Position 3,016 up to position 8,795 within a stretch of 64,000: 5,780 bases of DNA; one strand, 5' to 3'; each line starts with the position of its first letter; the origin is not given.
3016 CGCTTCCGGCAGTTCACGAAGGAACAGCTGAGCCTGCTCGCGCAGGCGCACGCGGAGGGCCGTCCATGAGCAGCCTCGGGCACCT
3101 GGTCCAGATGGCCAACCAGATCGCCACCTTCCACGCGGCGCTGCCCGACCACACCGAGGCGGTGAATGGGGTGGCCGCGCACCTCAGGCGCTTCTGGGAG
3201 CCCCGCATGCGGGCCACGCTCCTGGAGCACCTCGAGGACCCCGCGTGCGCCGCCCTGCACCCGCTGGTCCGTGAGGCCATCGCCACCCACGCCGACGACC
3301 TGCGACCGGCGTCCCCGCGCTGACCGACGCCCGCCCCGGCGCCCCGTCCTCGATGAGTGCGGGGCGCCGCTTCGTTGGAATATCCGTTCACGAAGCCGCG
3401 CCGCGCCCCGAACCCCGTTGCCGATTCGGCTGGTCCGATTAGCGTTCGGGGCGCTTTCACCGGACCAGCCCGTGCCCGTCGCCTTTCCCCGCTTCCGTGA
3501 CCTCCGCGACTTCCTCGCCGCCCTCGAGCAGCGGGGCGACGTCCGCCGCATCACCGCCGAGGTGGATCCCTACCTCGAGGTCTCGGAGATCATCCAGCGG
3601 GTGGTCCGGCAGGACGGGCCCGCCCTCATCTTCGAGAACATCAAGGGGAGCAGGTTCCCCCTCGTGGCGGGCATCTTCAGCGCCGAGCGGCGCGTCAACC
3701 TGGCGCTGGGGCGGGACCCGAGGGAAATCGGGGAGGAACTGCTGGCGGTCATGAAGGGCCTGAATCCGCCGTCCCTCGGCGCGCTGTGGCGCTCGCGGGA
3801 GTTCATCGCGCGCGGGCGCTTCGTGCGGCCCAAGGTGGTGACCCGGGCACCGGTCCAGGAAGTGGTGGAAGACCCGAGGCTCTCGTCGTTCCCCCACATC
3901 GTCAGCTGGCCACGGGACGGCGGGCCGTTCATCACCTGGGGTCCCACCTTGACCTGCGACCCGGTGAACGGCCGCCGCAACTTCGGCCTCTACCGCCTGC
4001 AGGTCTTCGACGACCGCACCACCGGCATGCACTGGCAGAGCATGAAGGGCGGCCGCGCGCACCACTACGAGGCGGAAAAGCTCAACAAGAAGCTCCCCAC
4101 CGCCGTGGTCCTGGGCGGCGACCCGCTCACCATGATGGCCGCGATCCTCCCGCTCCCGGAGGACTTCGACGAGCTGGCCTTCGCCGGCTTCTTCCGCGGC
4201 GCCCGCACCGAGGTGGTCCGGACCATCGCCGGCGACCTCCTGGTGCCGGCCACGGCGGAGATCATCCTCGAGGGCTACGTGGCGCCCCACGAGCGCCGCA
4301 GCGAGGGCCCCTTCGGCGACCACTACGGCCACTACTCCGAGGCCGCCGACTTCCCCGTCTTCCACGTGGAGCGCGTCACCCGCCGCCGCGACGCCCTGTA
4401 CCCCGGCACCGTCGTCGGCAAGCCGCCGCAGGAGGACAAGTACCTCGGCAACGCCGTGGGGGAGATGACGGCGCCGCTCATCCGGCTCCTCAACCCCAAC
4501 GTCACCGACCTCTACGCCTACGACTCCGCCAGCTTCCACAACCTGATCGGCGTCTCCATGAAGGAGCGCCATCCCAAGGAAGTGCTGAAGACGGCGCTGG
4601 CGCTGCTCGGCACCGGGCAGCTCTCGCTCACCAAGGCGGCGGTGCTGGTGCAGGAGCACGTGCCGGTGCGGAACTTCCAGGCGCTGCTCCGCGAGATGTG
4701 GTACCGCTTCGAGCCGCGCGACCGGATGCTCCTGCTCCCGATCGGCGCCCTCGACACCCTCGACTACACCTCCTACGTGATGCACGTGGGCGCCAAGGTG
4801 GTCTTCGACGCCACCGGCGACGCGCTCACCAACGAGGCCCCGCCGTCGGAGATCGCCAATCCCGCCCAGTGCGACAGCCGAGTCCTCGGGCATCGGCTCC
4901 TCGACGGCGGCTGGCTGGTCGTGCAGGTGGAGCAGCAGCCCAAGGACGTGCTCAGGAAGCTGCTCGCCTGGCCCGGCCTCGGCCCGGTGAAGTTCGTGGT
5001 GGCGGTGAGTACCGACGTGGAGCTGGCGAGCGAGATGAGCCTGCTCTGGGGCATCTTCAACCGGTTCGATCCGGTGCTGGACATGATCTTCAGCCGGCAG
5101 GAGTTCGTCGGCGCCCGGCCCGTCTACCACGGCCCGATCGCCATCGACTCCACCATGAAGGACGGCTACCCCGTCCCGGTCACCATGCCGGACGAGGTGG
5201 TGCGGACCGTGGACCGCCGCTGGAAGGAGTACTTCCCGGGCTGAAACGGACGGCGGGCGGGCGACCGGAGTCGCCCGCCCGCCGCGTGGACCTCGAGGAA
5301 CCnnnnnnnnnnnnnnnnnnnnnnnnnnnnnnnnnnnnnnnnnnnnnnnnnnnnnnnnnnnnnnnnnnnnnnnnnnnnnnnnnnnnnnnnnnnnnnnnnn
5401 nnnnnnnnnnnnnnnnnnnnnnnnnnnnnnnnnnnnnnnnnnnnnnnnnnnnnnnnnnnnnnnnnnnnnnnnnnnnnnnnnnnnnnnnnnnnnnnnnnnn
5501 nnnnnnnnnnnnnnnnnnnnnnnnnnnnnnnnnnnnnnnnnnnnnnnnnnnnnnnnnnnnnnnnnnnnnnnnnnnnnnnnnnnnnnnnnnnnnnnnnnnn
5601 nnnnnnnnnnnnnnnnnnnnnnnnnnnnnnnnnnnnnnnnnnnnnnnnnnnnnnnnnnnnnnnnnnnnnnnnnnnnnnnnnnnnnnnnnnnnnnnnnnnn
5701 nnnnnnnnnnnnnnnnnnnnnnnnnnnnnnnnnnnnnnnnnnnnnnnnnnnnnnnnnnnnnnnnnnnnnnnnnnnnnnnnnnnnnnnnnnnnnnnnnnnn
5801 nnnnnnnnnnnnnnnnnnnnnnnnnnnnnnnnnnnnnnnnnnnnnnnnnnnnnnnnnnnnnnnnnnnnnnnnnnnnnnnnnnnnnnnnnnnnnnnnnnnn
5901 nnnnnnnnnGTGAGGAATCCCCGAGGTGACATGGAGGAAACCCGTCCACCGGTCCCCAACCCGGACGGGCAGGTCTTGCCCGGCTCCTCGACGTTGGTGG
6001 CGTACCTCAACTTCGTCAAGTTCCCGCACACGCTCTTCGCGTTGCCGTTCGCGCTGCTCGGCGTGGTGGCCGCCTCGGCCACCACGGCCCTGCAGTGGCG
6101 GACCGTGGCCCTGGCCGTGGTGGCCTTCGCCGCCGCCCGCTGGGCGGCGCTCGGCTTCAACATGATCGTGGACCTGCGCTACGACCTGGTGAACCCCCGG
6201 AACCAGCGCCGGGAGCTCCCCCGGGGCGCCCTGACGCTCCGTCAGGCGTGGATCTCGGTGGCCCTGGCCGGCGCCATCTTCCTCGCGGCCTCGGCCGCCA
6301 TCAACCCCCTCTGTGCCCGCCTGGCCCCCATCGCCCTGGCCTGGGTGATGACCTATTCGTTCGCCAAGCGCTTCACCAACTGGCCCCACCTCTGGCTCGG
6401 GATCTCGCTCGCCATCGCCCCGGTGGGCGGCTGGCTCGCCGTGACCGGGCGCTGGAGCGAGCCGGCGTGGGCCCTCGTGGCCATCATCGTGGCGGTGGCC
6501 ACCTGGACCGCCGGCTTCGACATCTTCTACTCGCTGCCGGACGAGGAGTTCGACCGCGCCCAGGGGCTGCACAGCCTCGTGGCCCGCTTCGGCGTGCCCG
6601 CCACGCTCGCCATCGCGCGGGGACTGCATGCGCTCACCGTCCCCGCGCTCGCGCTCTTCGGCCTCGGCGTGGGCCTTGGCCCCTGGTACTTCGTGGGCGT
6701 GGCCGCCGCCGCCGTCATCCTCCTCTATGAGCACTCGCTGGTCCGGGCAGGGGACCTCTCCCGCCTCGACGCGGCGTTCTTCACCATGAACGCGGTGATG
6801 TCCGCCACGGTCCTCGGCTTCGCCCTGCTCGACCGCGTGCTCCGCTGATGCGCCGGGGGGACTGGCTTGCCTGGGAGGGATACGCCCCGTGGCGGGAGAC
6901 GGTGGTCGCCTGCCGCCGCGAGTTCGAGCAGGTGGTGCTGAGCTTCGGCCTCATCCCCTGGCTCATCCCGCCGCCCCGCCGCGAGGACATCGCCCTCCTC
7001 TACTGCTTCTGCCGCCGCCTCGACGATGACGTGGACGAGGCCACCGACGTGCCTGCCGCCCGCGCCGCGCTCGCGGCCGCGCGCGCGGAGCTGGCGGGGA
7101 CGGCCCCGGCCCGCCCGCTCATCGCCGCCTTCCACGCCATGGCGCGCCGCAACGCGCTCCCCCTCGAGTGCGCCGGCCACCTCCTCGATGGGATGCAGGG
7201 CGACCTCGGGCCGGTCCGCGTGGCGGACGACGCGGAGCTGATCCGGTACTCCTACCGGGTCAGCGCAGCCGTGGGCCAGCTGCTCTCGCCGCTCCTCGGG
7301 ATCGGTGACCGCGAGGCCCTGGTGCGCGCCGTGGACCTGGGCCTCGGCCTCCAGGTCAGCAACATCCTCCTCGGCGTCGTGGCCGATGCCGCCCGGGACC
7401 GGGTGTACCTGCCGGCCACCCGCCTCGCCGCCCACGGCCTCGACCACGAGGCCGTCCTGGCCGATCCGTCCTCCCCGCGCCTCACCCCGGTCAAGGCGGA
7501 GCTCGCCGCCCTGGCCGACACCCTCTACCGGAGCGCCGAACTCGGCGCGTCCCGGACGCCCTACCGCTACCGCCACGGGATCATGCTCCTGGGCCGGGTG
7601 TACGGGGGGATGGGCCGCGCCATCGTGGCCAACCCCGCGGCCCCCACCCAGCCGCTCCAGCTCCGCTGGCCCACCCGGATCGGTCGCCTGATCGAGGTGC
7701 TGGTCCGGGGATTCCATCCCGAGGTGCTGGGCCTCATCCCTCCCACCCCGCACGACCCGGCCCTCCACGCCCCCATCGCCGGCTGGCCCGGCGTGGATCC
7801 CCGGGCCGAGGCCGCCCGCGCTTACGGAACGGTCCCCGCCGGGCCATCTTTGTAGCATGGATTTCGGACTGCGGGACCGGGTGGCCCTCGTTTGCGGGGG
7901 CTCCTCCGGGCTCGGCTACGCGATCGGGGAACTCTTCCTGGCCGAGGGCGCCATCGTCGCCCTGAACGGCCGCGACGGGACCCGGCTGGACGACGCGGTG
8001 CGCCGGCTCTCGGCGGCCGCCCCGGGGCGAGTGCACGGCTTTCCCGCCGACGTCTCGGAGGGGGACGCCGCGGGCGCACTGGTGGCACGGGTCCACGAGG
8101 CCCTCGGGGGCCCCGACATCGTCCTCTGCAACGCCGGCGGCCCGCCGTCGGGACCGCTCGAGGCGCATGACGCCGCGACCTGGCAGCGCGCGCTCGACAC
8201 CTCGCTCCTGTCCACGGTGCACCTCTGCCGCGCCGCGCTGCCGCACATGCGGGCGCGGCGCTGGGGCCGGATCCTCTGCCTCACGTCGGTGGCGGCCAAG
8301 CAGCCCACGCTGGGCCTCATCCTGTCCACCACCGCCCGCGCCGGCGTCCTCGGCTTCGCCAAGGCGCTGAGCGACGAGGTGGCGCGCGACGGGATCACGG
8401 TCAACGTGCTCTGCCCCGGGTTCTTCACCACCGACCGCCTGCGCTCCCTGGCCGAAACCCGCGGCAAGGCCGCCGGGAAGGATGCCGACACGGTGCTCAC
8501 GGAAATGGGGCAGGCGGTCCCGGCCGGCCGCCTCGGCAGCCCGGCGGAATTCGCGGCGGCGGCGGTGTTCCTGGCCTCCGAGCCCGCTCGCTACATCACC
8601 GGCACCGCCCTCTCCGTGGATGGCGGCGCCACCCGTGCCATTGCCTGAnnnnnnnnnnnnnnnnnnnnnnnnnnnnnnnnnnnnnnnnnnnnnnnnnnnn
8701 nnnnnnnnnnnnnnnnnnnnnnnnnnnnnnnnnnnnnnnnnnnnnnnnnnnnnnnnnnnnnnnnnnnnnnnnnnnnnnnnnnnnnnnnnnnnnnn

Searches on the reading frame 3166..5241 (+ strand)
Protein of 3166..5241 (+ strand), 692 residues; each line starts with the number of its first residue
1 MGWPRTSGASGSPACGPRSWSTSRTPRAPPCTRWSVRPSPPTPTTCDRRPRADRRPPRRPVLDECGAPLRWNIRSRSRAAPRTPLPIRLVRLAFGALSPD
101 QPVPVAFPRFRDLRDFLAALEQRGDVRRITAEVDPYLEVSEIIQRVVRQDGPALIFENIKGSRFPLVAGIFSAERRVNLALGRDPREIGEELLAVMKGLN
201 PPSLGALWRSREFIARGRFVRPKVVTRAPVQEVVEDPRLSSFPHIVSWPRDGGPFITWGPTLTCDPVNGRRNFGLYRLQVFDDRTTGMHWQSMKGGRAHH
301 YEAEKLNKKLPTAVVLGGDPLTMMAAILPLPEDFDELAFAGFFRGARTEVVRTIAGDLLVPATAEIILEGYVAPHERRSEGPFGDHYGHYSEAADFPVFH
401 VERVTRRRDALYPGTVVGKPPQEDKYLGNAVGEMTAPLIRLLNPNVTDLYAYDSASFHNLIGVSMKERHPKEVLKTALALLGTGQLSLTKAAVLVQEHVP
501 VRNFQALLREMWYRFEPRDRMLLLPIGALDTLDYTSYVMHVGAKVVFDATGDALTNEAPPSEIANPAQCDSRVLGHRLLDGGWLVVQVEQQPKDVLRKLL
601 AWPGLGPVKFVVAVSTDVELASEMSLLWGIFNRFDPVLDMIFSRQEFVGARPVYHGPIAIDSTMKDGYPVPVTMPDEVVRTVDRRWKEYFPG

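Call 15: search_protein_families(library=pfam, proteins=[window:3166-5241:+], max_evalue=0.001)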
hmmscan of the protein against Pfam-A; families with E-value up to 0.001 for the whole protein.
window:3166-5241:+ (692 aa): 3 families
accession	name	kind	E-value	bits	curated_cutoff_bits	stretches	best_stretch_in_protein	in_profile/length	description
PF01977.22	UbiD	-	1.6e-74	250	23.3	1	225-420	3-206/206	3-octaprenyl-4-hydroxybenzoate carboxy-lyase Rift-related domain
PF20696.2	UbiD_C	-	1.8e-31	109.2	24.2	2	426-549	2-127/127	3-octaprenyl-4-hydroxybenzoate carboxy-lyase C-terminal domain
PF20695.2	UbiD_N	-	5.7e-25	87.6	24.3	1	117-194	1-76/78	3-octaprenyl-4-hydroxybenzoate carboxy-lyase N-terminal domain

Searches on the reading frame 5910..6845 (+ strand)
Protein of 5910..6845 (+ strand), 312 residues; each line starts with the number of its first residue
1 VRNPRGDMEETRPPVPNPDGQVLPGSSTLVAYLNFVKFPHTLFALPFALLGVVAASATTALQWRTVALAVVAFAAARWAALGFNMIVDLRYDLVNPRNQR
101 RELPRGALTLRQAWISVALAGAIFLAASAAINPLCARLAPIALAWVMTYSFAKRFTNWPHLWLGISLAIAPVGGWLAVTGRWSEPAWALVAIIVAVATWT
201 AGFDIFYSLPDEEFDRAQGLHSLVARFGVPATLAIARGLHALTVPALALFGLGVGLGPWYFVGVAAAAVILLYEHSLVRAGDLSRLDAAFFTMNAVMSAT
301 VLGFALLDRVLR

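Call 15: search_protein_families(library=pfam, proteins=[window:5910-6845:+], max_evalue=0.001)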
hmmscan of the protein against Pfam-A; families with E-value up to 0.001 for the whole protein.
window:5910-6845:+ (312 aa): 1 family
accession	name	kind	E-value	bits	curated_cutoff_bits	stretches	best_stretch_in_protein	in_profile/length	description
PF01040.23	UbiA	-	7.4e-50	170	34.2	1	44-294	1-248/250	UbiA prenyltransferase family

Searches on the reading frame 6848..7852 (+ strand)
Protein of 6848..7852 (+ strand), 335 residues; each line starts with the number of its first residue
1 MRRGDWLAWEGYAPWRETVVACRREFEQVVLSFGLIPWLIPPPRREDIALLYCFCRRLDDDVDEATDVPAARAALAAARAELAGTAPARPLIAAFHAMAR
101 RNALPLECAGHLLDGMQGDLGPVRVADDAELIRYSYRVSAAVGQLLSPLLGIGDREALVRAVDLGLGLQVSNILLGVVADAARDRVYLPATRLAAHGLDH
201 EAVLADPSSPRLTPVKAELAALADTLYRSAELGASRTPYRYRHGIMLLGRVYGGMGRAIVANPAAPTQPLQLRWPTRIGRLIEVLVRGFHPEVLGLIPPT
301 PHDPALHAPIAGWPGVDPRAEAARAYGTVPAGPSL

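Call 15: search_protein_families(library=pfam, proteins=[window:6848-7852:+], max_evalue=0.001)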
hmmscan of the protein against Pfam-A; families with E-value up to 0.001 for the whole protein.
window:6848-7852:+ (335 aa): 1 family
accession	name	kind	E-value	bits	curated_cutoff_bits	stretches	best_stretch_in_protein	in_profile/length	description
PF00494.24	SQS_PSY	-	5.4e-51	174.2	26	1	32-275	7-260/263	Squalene/phytoene synthase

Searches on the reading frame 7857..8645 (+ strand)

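Call 15: search_protein_families(library=pfam, proteins=[window:7857-8645:+], max_evalue=0.001)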
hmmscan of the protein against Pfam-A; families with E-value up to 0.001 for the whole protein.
window:7857-8645:+ (263 aa): 5 families
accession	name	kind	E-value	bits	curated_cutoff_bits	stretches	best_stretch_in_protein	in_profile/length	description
PF13561.12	adh_short_C2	-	2e-48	165.5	27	1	17-259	6-236/236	Enoyl-(Acyl carrier protein) reductase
PF00106.31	adh_short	-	2e-41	142.1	26.6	1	8-201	1-193/195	short chain dehydrogenase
PF23441.1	SDR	-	1.6e-07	31.4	27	1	8-258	8-255/258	SDR-like rossmann domain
PF08659.16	KR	-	1.4e-05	25.5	22.6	1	10-146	3-138/180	KR domain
PF13460.12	NAD_binding_10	-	0.00093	19.6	27.2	0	65-197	42-152/184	NAD(P)H-binding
